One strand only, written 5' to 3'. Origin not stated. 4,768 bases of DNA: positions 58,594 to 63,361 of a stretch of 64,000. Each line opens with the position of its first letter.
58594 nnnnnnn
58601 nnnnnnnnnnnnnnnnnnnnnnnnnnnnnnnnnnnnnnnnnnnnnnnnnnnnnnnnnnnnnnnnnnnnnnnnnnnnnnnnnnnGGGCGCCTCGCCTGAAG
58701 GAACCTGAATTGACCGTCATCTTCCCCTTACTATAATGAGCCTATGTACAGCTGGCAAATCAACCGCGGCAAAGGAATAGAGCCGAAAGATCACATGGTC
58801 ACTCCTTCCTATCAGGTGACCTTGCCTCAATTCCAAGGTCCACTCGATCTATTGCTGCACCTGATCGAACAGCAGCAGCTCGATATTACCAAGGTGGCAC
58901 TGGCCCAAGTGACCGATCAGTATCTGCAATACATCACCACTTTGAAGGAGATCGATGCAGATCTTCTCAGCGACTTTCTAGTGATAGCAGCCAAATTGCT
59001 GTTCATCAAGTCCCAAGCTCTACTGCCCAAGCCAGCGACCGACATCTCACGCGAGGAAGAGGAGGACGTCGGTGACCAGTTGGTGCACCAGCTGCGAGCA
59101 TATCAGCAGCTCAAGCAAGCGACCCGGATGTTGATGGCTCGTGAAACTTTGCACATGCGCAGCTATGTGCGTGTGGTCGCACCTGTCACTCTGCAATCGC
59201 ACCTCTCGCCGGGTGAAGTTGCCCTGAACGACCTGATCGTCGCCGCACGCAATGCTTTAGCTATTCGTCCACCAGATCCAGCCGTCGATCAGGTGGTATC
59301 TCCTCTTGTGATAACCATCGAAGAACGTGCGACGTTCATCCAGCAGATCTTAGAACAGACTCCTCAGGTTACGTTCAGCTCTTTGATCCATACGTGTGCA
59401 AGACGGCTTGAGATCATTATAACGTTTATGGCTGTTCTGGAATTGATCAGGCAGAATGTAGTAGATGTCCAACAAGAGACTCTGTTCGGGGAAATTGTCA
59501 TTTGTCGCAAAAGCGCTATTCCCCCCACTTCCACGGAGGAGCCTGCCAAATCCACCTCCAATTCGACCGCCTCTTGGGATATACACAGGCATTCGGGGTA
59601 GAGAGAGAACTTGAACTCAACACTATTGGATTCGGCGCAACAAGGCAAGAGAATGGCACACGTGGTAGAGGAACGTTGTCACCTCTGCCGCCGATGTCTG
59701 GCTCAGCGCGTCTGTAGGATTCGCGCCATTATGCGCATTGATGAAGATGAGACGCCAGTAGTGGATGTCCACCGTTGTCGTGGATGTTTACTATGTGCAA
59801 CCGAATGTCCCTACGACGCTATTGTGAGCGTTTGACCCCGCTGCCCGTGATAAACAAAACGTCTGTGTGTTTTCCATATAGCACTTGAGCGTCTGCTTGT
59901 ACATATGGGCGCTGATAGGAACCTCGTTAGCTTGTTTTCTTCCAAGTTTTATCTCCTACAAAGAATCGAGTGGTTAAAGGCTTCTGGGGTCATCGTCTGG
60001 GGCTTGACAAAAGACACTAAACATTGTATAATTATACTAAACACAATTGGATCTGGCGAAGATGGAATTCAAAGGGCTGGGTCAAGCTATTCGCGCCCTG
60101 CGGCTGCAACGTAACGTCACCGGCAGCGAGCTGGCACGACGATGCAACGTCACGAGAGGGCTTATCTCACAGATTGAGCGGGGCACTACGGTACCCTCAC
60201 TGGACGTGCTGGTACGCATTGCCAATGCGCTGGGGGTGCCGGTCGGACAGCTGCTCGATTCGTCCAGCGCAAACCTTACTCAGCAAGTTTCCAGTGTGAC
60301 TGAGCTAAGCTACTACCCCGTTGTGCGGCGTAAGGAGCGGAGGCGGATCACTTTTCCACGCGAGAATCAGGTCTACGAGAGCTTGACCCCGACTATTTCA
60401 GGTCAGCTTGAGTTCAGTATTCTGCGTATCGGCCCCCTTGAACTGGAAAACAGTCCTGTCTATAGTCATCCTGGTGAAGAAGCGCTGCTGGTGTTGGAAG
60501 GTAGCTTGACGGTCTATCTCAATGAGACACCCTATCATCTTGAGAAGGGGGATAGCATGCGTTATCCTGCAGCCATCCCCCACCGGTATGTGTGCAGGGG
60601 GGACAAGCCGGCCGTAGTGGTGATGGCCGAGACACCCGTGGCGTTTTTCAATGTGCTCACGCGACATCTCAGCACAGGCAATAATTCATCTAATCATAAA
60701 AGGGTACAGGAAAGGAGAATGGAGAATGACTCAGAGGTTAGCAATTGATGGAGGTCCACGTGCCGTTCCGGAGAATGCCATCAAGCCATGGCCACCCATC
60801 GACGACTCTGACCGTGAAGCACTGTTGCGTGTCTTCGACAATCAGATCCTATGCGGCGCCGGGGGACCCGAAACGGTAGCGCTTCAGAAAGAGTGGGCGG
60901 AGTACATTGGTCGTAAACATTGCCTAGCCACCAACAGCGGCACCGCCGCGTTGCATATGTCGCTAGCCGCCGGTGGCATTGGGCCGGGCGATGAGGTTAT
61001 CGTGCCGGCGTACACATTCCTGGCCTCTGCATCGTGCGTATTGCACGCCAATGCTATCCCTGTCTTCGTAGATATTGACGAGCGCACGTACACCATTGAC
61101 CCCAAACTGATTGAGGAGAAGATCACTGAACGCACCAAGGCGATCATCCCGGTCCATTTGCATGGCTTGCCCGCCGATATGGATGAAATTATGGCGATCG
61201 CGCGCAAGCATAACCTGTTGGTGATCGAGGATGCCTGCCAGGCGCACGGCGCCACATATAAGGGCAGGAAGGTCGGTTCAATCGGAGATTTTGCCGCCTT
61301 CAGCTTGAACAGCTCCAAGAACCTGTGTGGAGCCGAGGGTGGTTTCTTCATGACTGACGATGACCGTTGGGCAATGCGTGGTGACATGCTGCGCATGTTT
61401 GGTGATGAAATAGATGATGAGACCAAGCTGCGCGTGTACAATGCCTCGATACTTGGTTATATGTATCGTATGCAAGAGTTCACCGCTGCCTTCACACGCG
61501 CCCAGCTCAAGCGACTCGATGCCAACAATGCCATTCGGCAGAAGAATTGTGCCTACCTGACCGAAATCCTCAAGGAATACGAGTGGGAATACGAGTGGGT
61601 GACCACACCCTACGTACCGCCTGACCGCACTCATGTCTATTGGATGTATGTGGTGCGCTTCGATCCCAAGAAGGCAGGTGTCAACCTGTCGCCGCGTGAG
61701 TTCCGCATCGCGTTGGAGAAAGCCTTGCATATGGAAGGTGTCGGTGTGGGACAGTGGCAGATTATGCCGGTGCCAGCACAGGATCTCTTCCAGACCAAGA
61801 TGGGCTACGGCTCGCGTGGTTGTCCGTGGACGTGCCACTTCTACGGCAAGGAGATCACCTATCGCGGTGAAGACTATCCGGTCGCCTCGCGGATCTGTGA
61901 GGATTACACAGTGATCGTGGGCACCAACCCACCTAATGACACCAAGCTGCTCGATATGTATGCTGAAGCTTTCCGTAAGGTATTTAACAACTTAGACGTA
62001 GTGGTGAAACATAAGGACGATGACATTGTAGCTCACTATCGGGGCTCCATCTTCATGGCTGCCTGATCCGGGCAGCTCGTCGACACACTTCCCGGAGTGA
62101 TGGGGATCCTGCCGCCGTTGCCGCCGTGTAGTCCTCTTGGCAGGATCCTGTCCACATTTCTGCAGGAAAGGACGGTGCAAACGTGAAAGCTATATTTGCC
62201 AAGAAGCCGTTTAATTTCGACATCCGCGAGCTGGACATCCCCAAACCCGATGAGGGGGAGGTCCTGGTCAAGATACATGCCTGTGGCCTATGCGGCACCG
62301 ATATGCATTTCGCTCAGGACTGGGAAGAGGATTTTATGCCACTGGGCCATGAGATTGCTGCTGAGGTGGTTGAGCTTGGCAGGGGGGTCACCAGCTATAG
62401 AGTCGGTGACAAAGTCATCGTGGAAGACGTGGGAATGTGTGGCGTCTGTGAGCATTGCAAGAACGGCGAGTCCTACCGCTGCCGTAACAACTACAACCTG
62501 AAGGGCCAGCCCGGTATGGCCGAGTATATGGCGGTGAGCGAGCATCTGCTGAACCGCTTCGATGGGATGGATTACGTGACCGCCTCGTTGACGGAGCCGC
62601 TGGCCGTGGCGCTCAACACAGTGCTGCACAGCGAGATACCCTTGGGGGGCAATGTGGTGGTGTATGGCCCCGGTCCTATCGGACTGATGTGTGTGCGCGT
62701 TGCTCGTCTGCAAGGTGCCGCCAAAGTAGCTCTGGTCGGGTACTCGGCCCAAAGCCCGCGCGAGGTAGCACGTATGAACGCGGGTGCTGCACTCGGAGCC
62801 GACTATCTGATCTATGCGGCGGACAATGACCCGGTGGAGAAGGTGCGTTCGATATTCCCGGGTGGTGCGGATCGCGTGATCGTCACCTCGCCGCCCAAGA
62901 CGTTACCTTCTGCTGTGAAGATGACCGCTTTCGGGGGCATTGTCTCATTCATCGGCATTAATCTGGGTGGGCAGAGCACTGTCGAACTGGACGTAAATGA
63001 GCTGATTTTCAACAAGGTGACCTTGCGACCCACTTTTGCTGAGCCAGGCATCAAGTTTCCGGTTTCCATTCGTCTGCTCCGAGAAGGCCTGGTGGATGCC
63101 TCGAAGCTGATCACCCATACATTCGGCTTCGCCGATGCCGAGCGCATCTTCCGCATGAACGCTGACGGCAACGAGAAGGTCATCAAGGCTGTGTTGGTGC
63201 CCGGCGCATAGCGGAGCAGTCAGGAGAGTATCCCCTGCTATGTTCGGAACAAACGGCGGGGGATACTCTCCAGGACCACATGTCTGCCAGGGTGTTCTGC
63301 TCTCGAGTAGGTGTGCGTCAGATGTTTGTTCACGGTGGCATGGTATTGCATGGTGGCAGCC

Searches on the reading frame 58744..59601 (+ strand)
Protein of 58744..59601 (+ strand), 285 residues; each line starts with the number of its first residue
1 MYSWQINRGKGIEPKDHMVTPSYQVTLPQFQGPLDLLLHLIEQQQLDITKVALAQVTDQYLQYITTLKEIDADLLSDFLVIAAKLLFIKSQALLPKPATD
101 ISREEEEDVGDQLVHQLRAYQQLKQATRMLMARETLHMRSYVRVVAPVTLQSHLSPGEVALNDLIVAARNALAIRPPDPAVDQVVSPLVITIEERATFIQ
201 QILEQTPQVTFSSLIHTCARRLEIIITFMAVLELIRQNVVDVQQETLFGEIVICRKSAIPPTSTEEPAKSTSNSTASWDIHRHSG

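Call 49: search_protein_families(library=pfam, proteins=[window:58744-59601:+], max_evalue=0.01)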
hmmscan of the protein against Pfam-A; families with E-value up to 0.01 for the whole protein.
window:58744-59601:+ (285 aa): 2 families
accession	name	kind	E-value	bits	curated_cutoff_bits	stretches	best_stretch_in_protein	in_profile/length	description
PF02616.19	SMC_ScpA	-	6.1e-33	115.2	24.6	1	40-254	1-230/232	Segregation and condensation protein ScpA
PF04824.21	Rad21_Rec8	-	0.003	17.3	22.7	1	208-257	4-53/55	Conserved region of Rad21 / Rec8 like protein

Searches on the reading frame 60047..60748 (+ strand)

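Call 73: search_protein_families(library=pfam, proteins=[window:60047-60748:+], max_evalue=0.00001)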
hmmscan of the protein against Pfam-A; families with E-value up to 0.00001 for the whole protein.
window:60047-60748:+ (233 aa): 5 families
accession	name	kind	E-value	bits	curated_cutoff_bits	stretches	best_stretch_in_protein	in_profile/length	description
PF07883.17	Cupin_2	-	6.5e-16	58.2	27.2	1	136-193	11-68/70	Cupin domain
PF01381.28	HTH_3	-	1.8e-15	57.2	23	1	15-67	1-53/55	Helix-turn-helix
PF13560.12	HTH_31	-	2.7e-14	53.6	27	1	11-66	2-58/64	Helix-turn-helix domain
PF12844.13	HTH_19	-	1.7e-09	37.9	30.2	1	12-70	1-59/64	Helix-turn-helix domain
PF13443.12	HTH_26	-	6.2e-08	33.2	22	1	15-71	2-59/63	Cro/C1-type HTH DNA-binding domain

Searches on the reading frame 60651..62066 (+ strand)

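Call 73: search_protein_families(library=pfam, proteins=[window:60651-62066:+], max_evalue=0.00001)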
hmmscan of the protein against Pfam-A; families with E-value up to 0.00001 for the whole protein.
window:60651-62066:+ (471 aa): 4 families
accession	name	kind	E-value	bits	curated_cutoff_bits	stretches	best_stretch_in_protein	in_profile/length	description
PF01041.23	DegT_DnrJ_EryC1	-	7.7e-95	318.6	19.8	1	51-402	4-339/360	DegT/DnrJ/EryC1/StrS aminotransferase family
PF00155.27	Aminotran_1_2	-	3.1e-08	33.6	19.7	1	72-318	40-294/361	Aminotransferase class I and II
PF01053.26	Cys_Met_Meta_PP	-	3.2e-07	29.7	27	1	71-204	50-183/381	Cys/Met metabolism PLP-dependent enzyme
PF01212.27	Beta_elim_lyase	-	6.6e-07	29.4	27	1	71-256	30-232/288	Beta-eliminating lyase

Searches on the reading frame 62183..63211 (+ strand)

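Call 73: search_protein_families(library=pfam, proteins=[window:62183-63211:+], max_evalue=0.00001)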
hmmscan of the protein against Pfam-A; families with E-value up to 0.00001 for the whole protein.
window:62183-63211:+ (342 aa): 2 families
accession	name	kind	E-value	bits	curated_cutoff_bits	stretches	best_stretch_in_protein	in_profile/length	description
PF08240.17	ADH_N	-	3.2e-24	85.6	23.5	1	24-123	2-99/104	Alcohol dehydrogenase GroES-like domain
PF00107.32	ADH_zinc_N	-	4.5e-16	59.4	31.8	1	165-285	1-113/129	Zinc-binding dehydrogenase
